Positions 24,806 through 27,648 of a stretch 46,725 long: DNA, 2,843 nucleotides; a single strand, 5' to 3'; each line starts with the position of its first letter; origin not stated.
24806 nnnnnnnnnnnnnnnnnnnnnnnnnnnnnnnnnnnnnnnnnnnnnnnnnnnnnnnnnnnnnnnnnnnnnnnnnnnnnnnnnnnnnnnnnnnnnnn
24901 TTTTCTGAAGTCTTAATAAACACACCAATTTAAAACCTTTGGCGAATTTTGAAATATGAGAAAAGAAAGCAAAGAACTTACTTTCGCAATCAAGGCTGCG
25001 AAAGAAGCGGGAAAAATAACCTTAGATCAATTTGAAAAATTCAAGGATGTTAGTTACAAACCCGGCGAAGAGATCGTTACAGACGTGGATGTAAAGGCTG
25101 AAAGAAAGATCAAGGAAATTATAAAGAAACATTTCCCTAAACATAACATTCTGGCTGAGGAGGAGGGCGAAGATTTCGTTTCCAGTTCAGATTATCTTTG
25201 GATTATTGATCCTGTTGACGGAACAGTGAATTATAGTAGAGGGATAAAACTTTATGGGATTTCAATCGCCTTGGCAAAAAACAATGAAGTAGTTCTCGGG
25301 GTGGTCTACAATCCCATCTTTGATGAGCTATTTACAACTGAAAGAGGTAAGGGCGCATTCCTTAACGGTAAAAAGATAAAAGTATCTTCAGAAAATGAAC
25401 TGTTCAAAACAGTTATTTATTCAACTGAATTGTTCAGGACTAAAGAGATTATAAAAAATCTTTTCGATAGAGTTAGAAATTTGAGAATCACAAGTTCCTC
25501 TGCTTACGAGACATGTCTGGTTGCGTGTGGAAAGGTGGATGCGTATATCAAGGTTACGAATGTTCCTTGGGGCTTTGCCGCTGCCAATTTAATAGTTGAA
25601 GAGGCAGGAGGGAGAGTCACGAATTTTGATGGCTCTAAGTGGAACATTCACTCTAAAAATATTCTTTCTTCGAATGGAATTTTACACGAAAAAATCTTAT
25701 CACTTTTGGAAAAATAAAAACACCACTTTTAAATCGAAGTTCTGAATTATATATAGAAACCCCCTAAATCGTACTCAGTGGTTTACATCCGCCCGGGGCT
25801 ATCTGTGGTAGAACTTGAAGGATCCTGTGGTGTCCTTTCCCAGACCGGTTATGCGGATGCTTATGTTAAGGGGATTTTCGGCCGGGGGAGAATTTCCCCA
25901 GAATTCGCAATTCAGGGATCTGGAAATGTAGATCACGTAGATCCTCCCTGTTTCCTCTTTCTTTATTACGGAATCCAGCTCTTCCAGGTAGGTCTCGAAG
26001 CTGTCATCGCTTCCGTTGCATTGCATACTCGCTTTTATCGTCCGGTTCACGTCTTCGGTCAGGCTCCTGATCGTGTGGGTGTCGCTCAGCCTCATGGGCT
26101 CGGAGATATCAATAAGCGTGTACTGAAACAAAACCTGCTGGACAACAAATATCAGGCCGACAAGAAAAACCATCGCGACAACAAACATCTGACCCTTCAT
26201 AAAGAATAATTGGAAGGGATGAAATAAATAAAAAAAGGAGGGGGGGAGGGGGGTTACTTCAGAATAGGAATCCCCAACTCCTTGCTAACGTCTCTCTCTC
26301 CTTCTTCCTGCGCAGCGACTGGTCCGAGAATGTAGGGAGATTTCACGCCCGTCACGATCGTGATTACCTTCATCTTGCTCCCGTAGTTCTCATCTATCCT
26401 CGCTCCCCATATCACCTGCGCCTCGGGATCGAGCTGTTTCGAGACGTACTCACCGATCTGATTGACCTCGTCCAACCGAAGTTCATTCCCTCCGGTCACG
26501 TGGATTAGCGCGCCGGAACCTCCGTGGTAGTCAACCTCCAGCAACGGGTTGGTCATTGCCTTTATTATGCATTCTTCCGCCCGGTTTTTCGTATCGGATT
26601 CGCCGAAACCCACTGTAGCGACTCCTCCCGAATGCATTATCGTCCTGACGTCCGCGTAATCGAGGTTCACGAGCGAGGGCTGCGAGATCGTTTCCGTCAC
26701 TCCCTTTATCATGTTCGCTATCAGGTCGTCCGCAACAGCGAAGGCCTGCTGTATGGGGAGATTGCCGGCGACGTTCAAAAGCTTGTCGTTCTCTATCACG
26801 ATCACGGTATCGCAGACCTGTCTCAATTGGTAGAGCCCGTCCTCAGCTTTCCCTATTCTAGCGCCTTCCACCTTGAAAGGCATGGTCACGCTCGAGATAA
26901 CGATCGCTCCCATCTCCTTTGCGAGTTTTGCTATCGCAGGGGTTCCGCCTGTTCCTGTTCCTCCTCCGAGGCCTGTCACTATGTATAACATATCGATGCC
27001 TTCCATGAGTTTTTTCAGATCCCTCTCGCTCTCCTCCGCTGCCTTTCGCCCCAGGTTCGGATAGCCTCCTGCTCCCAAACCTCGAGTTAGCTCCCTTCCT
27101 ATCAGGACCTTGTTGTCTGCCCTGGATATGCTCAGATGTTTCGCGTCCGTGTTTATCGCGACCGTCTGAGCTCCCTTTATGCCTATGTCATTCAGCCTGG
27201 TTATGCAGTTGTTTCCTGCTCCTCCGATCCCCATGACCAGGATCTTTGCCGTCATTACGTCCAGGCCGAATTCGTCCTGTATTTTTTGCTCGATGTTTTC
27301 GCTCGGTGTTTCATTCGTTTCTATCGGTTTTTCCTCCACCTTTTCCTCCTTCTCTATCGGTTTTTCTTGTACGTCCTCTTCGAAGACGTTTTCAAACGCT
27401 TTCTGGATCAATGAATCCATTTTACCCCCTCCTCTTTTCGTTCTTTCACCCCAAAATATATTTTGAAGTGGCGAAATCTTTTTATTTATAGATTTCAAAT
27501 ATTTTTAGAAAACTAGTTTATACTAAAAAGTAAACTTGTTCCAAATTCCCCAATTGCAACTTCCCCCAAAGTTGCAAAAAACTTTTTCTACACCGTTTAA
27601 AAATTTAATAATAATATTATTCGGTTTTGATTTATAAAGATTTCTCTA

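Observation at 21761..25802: Small (~4 kb) integrated element in a tRNA 3' end with intact att repeats and integrase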

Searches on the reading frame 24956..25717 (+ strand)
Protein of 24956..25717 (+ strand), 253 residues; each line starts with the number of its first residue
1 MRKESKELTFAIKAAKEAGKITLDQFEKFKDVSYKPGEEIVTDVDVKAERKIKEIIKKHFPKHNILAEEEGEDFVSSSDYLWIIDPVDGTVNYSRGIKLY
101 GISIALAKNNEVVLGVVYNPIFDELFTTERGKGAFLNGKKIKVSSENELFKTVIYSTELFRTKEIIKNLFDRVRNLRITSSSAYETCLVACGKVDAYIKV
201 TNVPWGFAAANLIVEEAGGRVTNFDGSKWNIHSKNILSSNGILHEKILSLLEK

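Call 8: search_protein_families(library=pfam, proteins=[window:24956-25717:+], max_evalue=0.1)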
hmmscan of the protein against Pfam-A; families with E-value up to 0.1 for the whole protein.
window:24956-25717:+ (253 aa): 2 families
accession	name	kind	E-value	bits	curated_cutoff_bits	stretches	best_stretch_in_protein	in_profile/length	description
PF00459.30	Inositol_P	-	6.9e-65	219.7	27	1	7-252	5-267/271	Inositol monophosphatase family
PF20074.4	DUF6470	-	0.07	13.2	28.9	0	15-70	40-95/178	Family of unknown function (DUF6470)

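Call 23: search_protein_families(library=phrogs, proteins=[window:24956-25717:+], max_evalue=0.1)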
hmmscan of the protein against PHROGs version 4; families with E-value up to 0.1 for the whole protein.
window:24956-25717:+ (253 aa): 0 families

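Call 24: search_protein_families(library=ncbifam, proteins=[window:24956-25717:+], max_evalue=0.1)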
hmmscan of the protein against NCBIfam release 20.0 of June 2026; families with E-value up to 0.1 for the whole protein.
window:24956-25717:+ (253 aa): 11 families
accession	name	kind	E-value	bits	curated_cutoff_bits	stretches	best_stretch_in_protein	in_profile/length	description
TIGR02067.1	his_9_HisN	equivalog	4.1e-55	187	275.15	1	8-251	2-251/252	histidinol-phosphatase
NF008027.1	PRK10757.1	equivalog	8.6e-51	172.4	332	1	8-251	5-257/267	inositol-1-monophosphatase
NF009321.0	PRK12676.1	equivalog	3.9e-48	163.8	264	1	27-252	30-263/264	bifunctional fructose-bisphosphatase/inositol-phosphate phosphatase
TIGR01331.1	bisphos_cysQ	equivalog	4.9e-34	118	228.8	1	12-233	6-236/250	3'(2'),5'-bisphosphate nucleotidase CysQ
NF010678.0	PRK14076.1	equivalog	4.1e-30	105.2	493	1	43-252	44-284/570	bifunctional NADP phosphatase/NAD kinase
NF008182.0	PRK10931.1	equivalog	2.8e-21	75.7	379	1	13-233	7-232/246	3'(2'),5'-bisphosphate nucleotidase CysQ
TIGR01330.1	bisphos_HAL2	equivalog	6.1e-15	54.9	267.05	2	81-120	136-174/359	3'(2'),5'-bisphosphate nucleotidase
NF006782.0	PRK09293.2-3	equivalog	0.005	16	457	1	23-96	15-98/280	class 1 fructose-bisphosphatase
NF009201.0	PRK12549.1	subfamily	0.0069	15.6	235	1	41-150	158-263/286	shikimate dehydrogenase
NF006778.0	PRK09293.1-1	equivalog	0.0088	14.8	368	1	39-98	63-126/335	class 1 fructose-bisphosphatase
NF006780.0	PRK09293.1-4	equivalog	0.049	12.6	358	1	40-102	63-126/343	class 1 fructose-bisphosphatase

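Call 41: search_solved_structures(query=window:24956-25717:+, show_alignments=0, max_evalue=1e-20)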
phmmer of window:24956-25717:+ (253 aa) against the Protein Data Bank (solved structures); distinct sequences matched with E-value up to 1e-20: 28.
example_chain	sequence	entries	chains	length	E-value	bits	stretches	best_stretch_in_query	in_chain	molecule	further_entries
2p3n_A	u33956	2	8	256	1e-50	175.9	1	7-251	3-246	Inositol-1-monophosphatase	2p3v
5zhh_A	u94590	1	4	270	4.2e-43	150.9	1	8-248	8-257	Inositol-1-monophosphatase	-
9vep_A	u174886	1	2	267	4.9e-43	150.7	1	8-243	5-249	Inositol-1-monophosphatase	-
2qfl_A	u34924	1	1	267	1.2e-42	149.5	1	8-242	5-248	Inositol-1-monophosphatase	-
6tqn_T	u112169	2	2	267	2e-42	148.7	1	8-242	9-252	Inositol monophosphatase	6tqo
6ib7_A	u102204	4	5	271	2.1e-42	148.6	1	8-242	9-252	Inositol-1-monophosphatase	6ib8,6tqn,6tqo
2pcr_A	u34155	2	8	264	3.5e-40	141.4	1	6-252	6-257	Inositol-1-monophosphatase | Fructose-1,6-bisphosphatase/inositol-1-monophosphatase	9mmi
7vce_A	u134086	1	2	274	2.4e-37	132.1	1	8-248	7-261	Inositol monophosphatase 1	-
1ima_A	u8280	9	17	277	2.4e-37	132.1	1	8-248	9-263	INOSITOL MONOPHOSPHATASE | INOSITOL MONOPHOSPHATASE 1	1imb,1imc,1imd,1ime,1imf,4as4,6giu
1awb_A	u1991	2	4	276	2.4e-37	132.1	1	8-248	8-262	MYO-INOSITOL MONOPHOSPHATASE | INOSITOL MONOPHOSPHATASE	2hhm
6zk0_AAA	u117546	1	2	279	2.5e-37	132.1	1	8-248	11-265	Inositol monophosphatase 1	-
2bji_A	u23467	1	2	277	4.8e-37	131.1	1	8-248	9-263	INOSITOL-1(OR 4)-MONOPHOSPHATASE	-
3luz_A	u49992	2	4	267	9.1e-37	130.2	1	7-248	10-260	Extragenic suppressor protein suhB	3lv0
4as5_A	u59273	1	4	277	2e-36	129.1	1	8-246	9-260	INOSITOL MONOPHOSPHATASE 1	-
8wdq_A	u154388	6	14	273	7e-36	127.3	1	8-248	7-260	Nus factor SuhB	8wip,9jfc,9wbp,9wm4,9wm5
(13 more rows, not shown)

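Call 42: search_protein_families(library=padloc, proteins=[window:24956-25717:+], max_evalue=0.01)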
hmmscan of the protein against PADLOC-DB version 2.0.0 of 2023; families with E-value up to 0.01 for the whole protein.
window:24956-25717:+ (253 aa): 0 families

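Call 44: find_homologous_proteins(query=window:24956-25717:+)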
Query window:24956-25717:+ (253 aa): 3335 proteins with E <= 0.001 among 4221 candidates; the best 120 are listed.
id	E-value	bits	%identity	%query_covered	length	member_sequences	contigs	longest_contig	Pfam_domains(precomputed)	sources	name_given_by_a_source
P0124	1.3e-160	550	100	100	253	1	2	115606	PF00459.31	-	-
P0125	4.8e-114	398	74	92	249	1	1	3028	PF00459.31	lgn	-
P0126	5.4e-113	395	72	97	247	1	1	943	PF00459.31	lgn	-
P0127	9.0e-103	361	65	97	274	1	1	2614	PF00459.31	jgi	jgi:myo-inositol-1(or 4)-monophosphatase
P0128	8.7e-101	355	65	97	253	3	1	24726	PF00459.31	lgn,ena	-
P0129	9.0e-100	351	65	92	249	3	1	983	PF00459.31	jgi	-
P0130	8.0e-98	345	65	97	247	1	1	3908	PF00459.31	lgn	-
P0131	1.7e-95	337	61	96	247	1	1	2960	PF00459.31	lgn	-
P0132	1.0e-94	335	61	97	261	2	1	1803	PF00459.31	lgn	-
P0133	8.8e-93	328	61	96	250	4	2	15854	PF00459.31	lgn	-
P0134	6.0e-90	319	59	96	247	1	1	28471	PF00459.31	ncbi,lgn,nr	ncbi:MAG: inositol monophosphatase [Candidatus Kerfeldbacteria bacterium]|nr:inositol monophosphatas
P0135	1.3e-89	318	57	96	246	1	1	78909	PF00459.31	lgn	-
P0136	6.3e-89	316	57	96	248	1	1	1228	PF00459.31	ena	-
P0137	1.4e-88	315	58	97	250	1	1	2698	PF00459.31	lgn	-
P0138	5.5e-85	303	57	98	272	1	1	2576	PF00459.31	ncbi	-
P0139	7.1e-83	296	57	96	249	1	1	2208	PF00459.31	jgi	jgi:myo-inositol-1(or 4)-monophosphatase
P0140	1.6e-81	292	55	90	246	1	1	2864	PF00459.31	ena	-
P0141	3.5e-81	290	55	91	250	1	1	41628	PF00459.31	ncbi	ncbi:inositol monophosphatase family protein [Patescibacteria group bacterium]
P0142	3.7e-80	287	56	93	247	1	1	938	PF00459.31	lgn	-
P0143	6.0e-75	270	52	96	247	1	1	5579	PF00459.31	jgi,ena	-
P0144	6.2e-73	263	54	97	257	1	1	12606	PF00459.31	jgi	jgi:myo-inositol-1(or 4)-monophosphatase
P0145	2.3e-71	258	48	97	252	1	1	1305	PF00459.31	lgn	-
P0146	5.6e-68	247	49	96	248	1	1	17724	PF00459.31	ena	-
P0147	1.0e-65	240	52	85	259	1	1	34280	PF00459.31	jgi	jgi:myo-inositol-1(or 4)-monophosphatase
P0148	9.5e-65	237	49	98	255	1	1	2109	PF00459.31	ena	-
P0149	1.2e-63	233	47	96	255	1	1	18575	PF00459.31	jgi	jgi:myo-inositol-1(or 4)-monophosphatase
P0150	1.8e-62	229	47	96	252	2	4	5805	PF00459.31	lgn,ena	-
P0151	2.3e-62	229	48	98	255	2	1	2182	PF00459.31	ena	-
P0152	5.7e-62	228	46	98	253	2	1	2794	PF00459.31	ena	-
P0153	9.9e-62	227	48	96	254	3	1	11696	PF00459.31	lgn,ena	-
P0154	1.3e-60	223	46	96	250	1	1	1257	PF00459.31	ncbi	-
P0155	3.0e-60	222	44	92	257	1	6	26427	PF00459.31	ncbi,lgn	-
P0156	3.1e-60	222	46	98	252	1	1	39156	PF00459.31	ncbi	-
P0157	6.9e-60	221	45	96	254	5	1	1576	PF00459.31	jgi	-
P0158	2.7e-59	219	46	92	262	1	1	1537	PF00459.31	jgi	jgi:myo-inositol-1(or 4)-monophosphatase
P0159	3.4e-59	218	45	96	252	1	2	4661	PF00459.31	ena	-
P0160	3.6e-59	218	47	97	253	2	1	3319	PF00459.31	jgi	-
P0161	4.3e-59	218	47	97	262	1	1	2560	PF00459.31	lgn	-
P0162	4.6e-59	218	48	96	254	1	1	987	PF00459.31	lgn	-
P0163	6.0e-59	218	46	98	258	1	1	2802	PF00459.31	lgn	-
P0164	6.5e-59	218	44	96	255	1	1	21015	PF00459.31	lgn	-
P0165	7.1e-59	217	46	96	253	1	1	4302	PF00459.31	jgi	-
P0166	7.7e-59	217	45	97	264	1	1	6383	PF00459.31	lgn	-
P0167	8.1e-59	217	46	99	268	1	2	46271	PF00459.31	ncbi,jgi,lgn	ncbi:MAG: inositol monophosphatase family protein [archaeon]|jgi:myo-inositol-1(or 4)-monophosphatas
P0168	1.1e-58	217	45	96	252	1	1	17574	PF00459.31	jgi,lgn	-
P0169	1.1e-58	217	45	99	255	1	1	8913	PF00459.31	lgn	-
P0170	1.2e-58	217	47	91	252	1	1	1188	PF00459.31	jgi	-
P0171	1.2e-58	217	45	96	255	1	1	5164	PF00459.31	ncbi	ncbi:MAG: inositol monophosphatase family protein [Candidatus Poribacteria bacterium]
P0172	1.2e-58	217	47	94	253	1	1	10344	PF00459.31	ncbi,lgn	ncbi:MAG: inositol monophosphatase family protein [Candidatus Aenigmatarchaeota archaeon]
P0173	1.6e-58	216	45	96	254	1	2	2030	PF00459.31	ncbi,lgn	-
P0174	1.7e-58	216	45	95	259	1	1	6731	PF00459.31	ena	-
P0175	2.2e-58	216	44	97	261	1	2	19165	PF00459.31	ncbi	-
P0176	3.4e-58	215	46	97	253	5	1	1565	PF00459.31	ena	-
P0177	3.7e-58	215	44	97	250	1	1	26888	PF00459.31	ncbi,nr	ncbi:inositol monophosphatase [Candidatus Woesearchaeota archaeon]|nr:inositol monophosphatase [Cand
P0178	4.3e-58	215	44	97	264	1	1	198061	PF00459.31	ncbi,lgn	-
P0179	4.7e-58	215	44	98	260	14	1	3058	PF00459.31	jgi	jgi:myo-inositol-1(or 4)-monophosphatase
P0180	7.6e-58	214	44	96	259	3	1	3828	PF00459.31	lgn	-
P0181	1.2e-57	213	45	94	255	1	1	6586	PF00459.31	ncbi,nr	ncbi:inositol monophosphatase [Candidatus Pacearchaeota archaeon]|nr:inositol monophosphatase [Candi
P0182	1.3e-57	213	47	94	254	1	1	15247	PF00459.31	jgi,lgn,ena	-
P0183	1.3e-57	213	45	96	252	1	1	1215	PF00459.31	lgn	-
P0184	1.6e-57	213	44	98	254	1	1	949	PF00459.31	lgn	-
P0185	1.9e-57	213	45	96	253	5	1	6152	PF00459.31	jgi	-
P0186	2.0e-57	213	44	97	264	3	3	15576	PF00459.31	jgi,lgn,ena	-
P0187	3.0e-57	212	47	95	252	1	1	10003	PF00459.31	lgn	-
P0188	3.1e-57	212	44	98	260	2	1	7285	PF00459.31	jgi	-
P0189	3.5e-57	212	46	98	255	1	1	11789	PF00459.31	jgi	jgi:myo-inositol-1(or 4)-monophosphatase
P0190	3.6e-57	212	42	96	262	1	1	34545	PF00459.31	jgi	-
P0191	4.0e-57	212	48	96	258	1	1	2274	PF00459.31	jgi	jgi:myo-inositol-1(or 4)-monophosphatase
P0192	4.2e-57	212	44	98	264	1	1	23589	PF00459.31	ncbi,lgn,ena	-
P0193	4.2e-57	212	44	97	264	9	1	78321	PF00459.31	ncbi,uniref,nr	ncbi:myo-inositol-1(or 4)-monophosphatase [Candidatus Kryptonium thompsonii]|uniref:Inositol-1-monop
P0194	4.4e-57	212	47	96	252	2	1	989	PF00459.31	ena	-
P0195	6.1e-57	211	45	96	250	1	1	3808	PF00459.31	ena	-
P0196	7.8e-57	211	44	96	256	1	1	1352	PF00459.31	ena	-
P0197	8.1e-57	211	43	96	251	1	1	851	PF00459.31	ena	-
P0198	8.7e-57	211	45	96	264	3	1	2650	PF00459.31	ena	-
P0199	9.9e-57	210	42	98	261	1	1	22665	PF00459.31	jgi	-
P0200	9.9e-57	210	48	93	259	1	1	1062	PF00459.31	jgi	-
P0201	1.2e-56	210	46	96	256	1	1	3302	PF00459.31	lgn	-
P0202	1.3e-56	210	42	96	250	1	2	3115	PF00459.31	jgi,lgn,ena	-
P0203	1.3e-56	210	45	91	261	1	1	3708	PF00459.31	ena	-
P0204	1.5e-56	210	43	96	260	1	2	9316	PF00459.31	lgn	-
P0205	1.7e-56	210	43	100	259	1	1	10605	PF00459.31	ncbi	-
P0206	2.2e-56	209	45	95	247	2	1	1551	PF00459.31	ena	-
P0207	2.2e-56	209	43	96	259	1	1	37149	PF00459.31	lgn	-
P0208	2.2e-56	209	46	96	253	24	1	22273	PF00459.31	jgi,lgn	jgi:myo-inositol-1(or 4)-monophosphatase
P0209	2.3e-56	209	44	95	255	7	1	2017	PF00459.31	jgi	-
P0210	2.4e-56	209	46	98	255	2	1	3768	PF00459.31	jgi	-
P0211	3.0e-56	209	45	96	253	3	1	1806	PF00459.31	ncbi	-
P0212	3.2e-56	209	46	98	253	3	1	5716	PF00459.31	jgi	-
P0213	5.8e-56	208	44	96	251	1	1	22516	PF00459.31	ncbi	-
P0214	7.6e-56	207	43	92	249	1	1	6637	PF00459.31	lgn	-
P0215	7.7e-56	207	45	97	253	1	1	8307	PF00459.31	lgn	-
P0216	8.2e-56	207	43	96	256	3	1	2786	PF00459.31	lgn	-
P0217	8.3e-56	207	43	96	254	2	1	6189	PF00459.31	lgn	-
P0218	8.8e-56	207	43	99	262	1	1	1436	PF00459.31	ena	-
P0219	9.1e-56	207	43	96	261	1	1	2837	PF00459.31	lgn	-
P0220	9.8e-56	207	41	90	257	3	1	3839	PF00459.31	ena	-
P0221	1.4e-55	207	43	96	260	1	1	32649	PF00459.31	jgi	jgi:myo-inositol-1(or 4)-monophosphatase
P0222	1.6e-55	206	43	95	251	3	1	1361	PF00459.31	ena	-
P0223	1.6e-55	206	42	95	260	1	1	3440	PF00459.31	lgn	-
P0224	1.7e-55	206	44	96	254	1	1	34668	PF00459.31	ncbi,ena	-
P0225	1.7e-55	206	43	96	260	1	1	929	PF00459.31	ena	-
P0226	1.7e-55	206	46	96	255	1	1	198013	PF00459.31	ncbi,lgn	-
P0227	1.8e-55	206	44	98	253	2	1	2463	PF00459.31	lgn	-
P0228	2.4e-55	206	48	85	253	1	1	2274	PF00459.31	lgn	-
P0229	2.6e-55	206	40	96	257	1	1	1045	PF00459.31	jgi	jgi:myo-inositol-1(or 4)-monophosphatase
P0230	2.7e-55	206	42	97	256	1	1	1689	PF00459.31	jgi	jgi:myo-inositol-1(or 4)-monophosphatase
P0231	2.7e-55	206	43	96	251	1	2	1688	PF00459.31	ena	-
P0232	3.0e-55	206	40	96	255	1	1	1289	PF00459.31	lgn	-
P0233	3.1e-55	205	42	96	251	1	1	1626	PF00459.31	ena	-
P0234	3.3e-55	205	44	96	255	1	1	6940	PF00459.31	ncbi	-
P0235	3.3e-55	205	45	96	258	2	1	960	PF00459.31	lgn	-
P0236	3.5e-55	205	45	95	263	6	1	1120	PF00459.31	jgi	-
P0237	3.9e-55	205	42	98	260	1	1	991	PF00459.31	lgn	-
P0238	4.0e-55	205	44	96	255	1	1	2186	PF00459.31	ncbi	-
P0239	4.1e-55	205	41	97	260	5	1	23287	PF00459.31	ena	-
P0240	4.3e-55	205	44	96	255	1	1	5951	PF00459.31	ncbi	-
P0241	5.6e-55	205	45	95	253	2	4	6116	PF00459.31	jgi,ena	-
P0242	5.8e-55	205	42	96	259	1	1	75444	PF00459.31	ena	-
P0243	6.1e-55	205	44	98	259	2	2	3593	PF00459.31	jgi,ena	jgi:myo-inositol-1(or 4)-monophosphatase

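Call 46: find_encoding_contigs(protein=P0128, flank=8000, max_places=3)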
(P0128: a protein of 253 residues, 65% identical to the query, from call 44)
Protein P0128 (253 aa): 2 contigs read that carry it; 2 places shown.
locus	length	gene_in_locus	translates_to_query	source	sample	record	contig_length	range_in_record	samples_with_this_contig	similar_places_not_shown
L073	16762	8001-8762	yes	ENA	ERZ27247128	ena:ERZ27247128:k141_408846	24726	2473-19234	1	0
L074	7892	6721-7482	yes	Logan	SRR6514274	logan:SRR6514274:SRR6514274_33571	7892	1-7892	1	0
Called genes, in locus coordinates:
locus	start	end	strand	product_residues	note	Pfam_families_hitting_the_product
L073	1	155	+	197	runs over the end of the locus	PF01844:HNH, PF14279:HNH_5 (weak)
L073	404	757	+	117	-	-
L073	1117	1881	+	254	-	PF18780:HNH_repeat (weak), PF01844:HNH, PF14279:HNH_5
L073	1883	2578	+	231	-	-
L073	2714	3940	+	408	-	PF07690:MFS_1, PF11700:ATG22, PF07690:MFS_1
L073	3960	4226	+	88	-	PF12961:DUF3850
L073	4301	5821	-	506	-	PF18915:DUF5667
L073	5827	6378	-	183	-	PF07638:Sigma70_ECF (faint), PF04542:Sigma70_r2, PF08281:Sigma70_r4_2, PF04545:Sigma70_r4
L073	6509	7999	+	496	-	PF02310:B12-binding, PF04055:Radical_SAM, PF13282:DUF4070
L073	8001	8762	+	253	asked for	PF00459:Inositol_P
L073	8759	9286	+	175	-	PF02417:Chromate_transp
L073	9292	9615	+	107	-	-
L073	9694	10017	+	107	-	-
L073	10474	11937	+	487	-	PF00391:PEP-utilizers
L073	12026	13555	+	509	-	PF00391:PEP-utilizers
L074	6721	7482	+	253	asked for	PF00459:Inositol_P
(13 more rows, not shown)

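Call 47: find_encoding_contigs(protein=P0125, flank=8000, max_places=3)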
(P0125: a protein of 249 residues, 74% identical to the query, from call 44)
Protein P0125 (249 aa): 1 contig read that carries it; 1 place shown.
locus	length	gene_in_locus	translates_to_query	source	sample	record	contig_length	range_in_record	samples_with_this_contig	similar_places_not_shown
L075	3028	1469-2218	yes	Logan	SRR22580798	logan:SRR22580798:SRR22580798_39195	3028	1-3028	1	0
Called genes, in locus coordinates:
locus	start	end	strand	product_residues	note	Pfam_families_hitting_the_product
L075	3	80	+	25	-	?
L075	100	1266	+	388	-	-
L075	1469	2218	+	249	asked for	PF00459:Inositol_P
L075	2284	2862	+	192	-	PF00156:Pribosyltran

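Call 71: search_protein_families(library=pfam, proteins=[L075:100-1266:+, L075:2284-2862:+], max_evalue=0.01)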
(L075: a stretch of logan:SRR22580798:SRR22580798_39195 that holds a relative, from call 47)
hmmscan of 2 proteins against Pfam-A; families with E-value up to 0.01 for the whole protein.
L075:100-1266:+ (388 aa): 0 families

L075:2284-2862:+ (192 aa): 1 family
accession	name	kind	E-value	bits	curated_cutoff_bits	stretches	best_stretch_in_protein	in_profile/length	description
PF00156.33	Pribosyltran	-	2e-13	50.4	26.3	1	46-177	14-148/158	Phosphoribosyl transferase domain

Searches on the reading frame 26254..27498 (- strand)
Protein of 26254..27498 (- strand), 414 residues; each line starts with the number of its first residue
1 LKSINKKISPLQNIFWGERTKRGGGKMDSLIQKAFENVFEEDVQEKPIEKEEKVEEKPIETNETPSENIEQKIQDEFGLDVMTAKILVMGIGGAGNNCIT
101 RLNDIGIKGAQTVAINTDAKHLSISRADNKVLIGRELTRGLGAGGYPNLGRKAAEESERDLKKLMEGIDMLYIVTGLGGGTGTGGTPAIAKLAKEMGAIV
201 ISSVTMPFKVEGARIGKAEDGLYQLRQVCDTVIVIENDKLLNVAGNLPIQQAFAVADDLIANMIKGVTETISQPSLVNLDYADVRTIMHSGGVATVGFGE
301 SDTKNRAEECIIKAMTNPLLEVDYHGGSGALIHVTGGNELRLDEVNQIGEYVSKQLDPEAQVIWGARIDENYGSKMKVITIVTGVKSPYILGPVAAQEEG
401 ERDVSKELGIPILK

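Call 19: find_related_loci(query=window:26254-27498:-, collection=genome_contigs, flank=8000)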
Query window:26254-27498:- (414 aa) in genome_contigs; peptide patterns used: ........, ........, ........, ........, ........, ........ (x = any residue, [..] = any of these).
600 stretches matched a pattern (row limit reached: there are more); 8 encode a relative of the query (tblastn E <= 1e-3); 8 distinct loci.
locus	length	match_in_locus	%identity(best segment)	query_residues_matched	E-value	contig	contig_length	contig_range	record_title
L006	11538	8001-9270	83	1-414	0e+0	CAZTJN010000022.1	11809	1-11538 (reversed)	MAG TPA_asm: uncultured archaeon isolate binchicken_co184_466 genome assembly, contig: NODE_10493_length_11809_cov_23.54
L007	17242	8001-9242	91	1-413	0e+0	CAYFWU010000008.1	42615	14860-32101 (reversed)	MAG TPA_asm: uncultured archaeon isolate ERP108616_co2_128 genome assembly, contig: NODE_1004_length_42615_cov_7.688886,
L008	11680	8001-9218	77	11-414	0e+0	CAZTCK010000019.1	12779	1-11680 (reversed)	MAG TPA_asm: uncultured archaeon isolate binchicken_co184_69 genome assembly, contig: NODE_9261_length_12779_cov_7.08157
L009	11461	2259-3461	79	21-414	0e+0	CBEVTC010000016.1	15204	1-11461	MAG TPA_asm: uncultured archaeon isolate SRR19160657_binner13_Refined_28 genome assembly, contig: ERZ26800074.458, whole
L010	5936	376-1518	78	21-414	0e+0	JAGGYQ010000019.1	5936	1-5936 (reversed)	MAG: Candidatus Aenigmatarchaeota archaeon isolate AUK182 PB_MBMC_136_c_000000000044, whole genome shotgun sequence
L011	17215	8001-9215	71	6-413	0e+0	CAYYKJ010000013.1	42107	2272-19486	MAG TPA_asm: uncultured archaeon isolate SRP141376_co1_226 genome assembly, contig: NODE_2210_length_42107_cov_13.194735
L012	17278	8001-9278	74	4-414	0e+0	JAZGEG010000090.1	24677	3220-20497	MAG: Candidatus Aenigmatarchaeota archaeon isolate SCS4bin.16 SCS4bin.16_90, whole genome shotgun sequence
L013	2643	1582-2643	72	6-364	1e-177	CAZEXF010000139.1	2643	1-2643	MAG TPA_asm: uncultured archaeon isolate SRP214966_co4_448 genome assembly, contig: NODE_77351_length_2643_cov_3.214838,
